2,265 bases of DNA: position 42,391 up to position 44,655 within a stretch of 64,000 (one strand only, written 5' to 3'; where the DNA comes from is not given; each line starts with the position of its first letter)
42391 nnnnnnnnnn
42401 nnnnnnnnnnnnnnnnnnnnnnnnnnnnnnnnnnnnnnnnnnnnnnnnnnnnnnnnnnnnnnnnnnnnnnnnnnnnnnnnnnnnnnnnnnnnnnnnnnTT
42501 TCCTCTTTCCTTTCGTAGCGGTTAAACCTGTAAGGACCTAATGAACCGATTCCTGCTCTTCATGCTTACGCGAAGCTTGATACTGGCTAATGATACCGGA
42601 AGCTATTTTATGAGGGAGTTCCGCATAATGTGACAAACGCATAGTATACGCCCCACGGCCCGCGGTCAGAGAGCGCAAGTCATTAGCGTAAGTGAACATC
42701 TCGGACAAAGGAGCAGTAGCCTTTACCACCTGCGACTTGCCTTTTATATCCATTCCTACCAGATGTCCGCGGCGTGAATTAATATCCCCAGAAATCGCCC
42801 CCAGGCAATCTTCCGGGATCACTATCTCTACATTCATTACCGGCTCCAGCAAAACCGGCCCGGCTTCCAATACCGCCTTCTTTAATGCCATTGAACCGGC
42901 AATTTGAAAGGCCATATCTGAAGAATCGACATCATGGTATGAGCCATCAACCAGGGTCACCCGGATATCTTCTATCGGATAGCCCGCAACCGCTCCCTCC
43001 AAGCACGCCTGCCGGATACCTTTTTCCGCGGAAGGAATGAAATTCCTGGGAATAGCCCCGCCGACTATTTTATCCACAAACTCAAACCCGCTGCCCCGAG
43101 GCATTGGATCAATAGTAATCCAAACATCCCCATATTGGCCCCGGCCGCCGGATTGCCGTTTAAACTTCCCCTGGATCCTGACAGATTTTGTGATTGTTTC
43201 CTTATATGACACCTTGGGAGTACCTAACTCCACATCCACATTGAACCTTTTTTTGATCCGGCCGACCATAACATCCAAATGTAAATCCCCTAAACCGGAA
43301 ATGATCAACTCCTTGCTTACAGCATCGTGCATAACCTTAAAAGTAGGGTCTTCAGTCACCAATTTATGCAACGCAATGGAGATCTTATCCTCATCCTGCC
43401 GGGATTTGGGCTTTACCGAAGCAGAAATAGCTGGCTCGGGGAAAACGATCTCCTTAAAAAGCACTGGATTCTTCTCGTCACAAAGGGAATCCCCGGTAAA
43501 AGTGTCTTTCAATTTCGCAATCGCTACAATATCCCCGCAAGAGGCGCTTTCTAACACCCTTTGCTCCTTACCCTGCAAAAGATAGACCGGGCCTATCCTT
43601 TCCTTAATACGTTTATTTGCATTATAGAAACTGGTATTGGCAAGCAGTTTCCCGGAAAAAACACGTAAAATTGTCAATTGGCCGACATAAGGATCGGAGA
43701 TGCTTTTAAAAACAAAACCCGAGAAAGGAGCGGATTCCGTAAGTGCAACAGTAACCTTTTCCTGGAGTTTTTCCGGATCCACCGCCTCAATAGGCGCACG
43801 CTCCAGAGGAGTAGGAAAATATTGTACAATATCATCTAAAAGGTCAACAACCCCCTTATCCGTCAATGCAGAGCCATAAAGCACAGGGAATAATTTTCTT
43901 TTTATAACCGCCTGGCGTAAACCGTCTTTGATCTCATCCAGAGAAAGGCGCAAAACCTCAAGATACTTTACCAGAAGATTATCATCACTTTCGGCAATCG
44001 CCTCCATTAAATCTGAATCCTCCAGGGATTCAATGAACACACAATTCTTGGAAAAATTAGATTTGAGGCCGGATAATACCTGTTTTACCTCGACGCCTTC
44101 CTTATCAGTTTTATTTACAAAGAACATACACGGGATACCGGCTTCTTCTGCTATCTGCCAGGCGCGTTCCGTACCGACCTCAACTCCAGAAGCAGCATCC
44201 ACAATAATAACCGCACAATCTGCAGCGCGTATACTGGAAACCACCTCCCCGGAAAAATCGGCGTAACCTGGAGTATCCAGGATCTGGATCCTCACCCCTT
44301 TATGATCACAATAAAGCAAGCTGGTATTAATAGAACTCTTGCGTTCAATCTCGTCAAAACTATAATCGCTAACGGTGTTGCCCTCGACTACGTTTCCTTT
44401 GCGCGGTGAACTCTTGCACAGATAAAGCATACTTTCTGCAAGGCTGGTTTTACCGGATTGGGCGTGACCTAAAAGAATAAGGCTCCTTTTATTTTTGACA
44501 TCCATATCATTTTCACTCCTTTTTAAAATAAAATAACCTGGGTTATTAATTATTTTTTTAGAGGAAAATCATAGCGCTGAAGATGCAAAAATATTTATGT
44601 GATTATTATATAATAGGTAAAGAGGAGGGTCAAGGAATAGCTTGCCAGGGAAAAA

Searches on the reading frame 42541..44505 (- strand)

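Call 19: search_protein_families(library=ncbifam, proteins=[window:42541-44505:-], max_evalue=0.00001)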
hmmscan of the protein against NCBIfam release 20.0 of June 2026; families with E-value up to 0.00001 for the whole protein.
window:42541-44505:- (655 aa): 28 families (the best 25 are shown)
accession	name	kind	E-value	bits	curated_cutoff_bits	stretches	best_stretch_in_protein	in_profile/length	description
NF009381.0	PRK12740.1-5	subfamily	2.3e-247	822.8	583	2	165-647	211-690/692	elongation factor G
TIGR00484.1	EF-G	equivalog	1.2e-198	661.5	659.4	2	164-641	212-688/691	elongation factor G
NF009891.0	PRK13351.1-1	equivalog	3.3e-185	617.5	597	2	164-643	194-678/681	elongation factor G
NF009377.1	PRK12740.1-1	equivalog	2e-162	542.1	890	2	166-637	214-697/700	elongation factor G-like protein EF-G2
NF009379.0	PRK12740.1-3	equivalog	2.3e-150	502.3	513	2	162-642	206-670/674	elongation factor G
NF058620.1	EFG2_Bacteroid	exception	2e-147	492.6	1000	3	164-471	210-511/717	elongation factor G2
NF012153.1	tet_protect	equivalog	3.8e-93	312.8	775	1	11-627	5-614/614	tetracycline resistance ribosomal protection protein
TIGR00490.1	aEF-2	equivalog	1.7e-68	231.4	738.45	3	222-445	246-477/720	elongation factor EF-2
NF033148.1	tet_protect_M_W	exception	1.6e-65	221.7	1100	1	11-629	8-612/639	TetM/TetW/TetO/TetS family tetracycline resistance ribosomal protection protein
NF000120.3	47473_otr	exception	2.8e-58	198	900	1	10-620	6-606/608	tetracycline resistance ribosomal protection protein Otr(A)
NF012154.0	tet_protect_Q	exception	3e-58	197.6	1425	1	9-627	6-611/638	tetracycline resistance ribosomal protection protein Tet(Q)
NF012155.1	tet_protect_M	exception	7.3e-55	186.3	1420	1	11-627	8-610/639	tetracycline resistance ribosomal protection protein Tet(M)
NF009892.0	PRK13351.1-3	equivalog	5.8e-52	177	640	1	11-623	8-610/623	elongation factor G-like protein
NF001964.0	PRK00741.1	equivalog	2.7e-51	174.6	473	2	2-156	8-166/529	peptide chain release factor 3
TIGR01394.1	TypA_BipA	equivalog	1.2e-40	139.3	757.3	2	7-145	2-138/594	translational GTPase TypA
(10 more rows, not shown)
